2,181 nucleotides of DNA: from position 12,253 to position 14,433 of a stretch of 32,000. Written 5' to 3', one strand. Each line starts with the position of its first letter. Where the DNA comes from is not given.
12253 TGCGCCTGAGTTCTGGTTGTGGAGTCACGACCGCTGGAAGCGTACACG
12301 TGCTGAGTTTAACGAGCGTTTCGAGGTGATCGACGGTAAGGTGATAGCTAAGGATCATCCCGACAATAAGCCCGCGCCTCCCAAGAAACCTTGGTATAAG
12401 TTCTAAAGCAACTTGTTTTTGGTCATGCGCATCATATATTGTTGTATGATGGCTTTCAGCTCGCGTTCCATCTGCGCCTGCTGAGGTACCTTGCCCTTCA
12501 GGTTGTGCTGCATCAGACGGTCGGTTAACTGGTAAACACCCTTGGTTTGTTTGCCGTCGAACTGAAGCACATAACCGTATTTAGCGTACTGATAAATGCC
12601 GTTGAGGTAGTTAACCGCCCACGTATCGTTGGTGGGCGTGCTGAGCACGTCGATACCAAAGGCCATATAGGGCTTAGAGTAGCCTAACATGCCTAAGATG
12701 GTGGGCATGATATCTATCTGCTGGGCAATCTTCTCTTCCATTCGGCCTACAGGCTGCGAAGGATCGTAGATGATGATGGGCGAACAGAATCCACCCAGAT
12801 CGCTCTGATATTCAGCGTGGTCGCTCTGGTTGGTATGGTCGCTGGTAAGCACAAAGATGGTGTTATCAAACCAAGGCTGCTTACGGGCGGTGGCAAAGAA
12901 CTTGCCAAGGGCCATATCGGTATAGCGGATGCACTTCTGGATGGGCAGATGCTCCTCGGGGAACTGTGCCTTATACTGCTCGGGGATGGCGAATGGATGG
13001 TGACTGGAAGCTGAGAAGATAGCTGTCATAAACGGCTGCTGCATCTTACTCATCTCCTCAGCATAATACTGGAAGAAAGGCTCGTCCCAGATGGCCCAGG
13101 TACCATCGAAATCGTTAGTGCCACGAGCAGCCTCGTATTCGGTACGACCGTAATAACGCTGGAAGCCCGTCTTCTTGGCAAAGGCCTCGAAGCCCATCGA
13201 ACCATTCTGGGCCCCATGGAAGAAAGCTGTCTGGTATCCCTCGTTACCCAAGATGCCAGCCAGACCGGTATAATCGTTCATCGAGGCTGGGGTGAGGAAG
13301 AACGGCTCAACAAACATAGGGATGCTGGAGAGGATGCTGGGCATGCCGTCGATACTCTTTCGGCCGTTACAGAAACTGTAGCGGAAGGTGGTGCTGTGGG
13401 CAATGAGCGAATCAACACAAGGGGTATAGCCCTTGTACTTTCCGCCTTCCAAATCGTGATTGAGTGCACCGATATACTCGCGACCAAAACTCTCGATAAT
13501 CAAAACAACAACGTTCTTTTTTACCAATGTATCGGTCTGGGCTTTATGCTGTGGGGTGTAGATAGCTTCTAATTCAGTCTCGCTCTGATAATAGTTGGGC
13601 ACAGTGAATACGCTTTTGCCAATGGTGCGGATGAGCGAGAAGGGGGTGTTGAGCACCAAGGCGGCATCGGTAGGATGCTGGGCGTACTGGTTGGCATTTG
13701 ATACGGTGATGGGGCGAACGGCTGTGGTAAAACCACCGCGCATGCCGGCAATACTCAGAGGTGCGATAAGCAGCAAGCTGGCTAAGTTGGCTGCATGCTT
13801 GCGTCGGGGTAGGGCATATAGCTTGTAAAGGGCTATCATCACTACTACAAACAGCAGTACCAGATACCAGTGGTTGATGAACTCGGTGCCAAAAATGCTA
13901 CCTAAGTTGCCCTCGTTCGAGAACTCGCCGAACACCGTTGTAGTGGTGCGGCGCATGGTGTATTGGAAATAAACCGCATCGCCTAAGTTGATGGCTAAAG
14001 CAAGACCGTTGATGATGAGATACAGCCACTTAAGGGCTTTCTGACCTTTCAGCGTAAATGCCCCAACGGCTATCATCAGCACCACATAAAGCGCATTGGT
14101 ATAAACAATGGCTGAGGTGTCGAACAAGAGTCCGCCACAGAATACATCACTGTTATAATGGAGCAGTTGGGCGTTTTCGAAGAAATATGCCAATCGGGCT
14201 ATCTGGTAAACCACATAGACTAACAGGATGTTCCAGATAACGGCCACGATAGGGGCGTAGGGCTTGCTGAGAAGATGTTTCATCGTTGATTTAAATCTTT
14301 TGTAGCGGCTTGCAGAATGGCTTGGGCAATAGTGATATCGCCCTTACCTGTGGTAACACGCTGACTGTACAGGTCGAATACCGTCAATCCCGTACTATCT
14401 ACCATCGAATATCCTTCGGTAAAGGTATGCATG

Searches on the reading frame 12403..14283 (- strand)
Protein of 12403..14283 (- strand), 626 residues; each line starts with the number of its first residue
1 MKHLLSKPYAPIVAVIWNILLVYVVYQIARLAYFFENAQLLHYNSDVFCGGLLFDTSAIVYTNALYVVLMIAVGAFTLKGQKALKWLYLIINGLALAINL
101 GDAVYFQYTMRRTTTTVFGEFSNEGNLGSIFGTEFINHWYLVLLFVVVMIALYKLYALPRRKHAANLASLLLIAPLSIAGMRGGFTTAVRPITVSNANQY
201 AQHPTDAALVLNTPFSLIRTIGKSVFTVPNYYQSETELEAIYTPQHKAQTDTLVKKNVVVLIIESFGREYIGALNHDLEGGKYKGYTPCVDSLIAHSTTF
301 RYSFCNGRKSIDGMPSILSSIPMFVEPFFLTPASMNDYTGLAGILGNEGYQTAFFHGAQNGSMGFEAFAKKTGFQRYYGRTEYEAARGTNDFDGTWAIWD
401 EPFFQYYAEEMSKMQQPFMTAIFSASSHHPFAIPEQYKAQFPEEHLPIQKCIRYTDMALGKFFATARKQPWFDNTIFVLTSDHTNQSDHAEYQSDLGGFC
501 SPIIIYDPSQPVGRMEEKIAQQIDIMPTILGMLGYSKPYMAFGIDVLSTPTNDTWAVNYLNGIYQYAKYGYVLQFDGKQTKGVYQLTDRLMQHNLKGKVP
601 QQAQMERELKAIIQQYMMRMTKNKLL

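Call 6: search_protein_families(library=pfam, proteins=[window:12403-14283:-], max_evalue=0.001)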
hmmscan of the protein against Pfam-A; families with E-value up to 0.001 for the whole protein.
window:12403-14283:- (626 aa): 1 family
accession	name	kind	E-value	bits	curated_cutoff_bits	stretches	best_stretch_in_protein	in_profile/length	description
PF00884.28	Sulfatase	-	6.1e-38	131.3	25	1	256-535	1-301/301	Sulfatase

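Call 63: search_solved_structures(query=window:12403-14283:-, max_evalue=0.001)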
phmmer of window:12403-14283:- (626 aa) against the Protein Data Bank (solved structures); distinct sequences matched with E-value up to 0.001: 10.
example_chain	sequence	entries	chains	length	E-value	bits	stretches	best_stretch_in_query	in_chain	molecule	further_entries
3lxq_A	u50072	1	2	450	1.2e-33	119.9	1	254-547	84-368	Uncharacterized protein VP1736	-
4uoo_A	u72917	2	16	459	1.1e-23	87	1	255-601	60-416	LIPOTEICHOIC ACID SYNTHASE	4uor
2w5r_A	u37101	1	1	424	2.4e-15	59.5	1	254-572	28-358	PROCESSED GLYCEROL PHOSPHATE LIPOTEICHOIC ACID SYNTHASE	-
2w5q_A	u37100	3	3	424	2.5e-15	59.4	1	254-572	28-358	PROCESSED GLYCEROL PHOSPHATE LIPOTEICHOIC ACID SYNTHASE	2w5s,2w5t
2w8d_A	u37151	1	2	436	1.1e-13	54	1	254-572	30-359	PROCESSED GLYCEROL PHOSPHATE LIPOTEICHOIC ACID SYNTHASE 2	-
4uop_A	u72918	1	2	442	1.6e-11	46.8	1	256-576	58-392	LIPOTEICHOIC ACID PRIMASE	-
2w8s_A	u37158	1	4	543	5.6e-08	35.1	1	454-545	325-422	PHOSPHONATE MONOESTER HYDROLASE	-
2vqr_A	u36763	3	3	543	1.5e-06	30.4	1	452-547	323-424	PUTATIVE SULFATASE | Multifunctional alkaline phosphatase superfamily protein pRL90232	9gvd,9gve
4uph_A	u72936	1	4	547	0.00012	24.2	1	452-535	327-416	SULFATASE (SULFURIC ESTER HYDROLASE) PROTEIN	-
4upi_A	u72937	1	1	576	0.00052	22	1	445-539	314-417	SULFATASE FAMILY PROTEIN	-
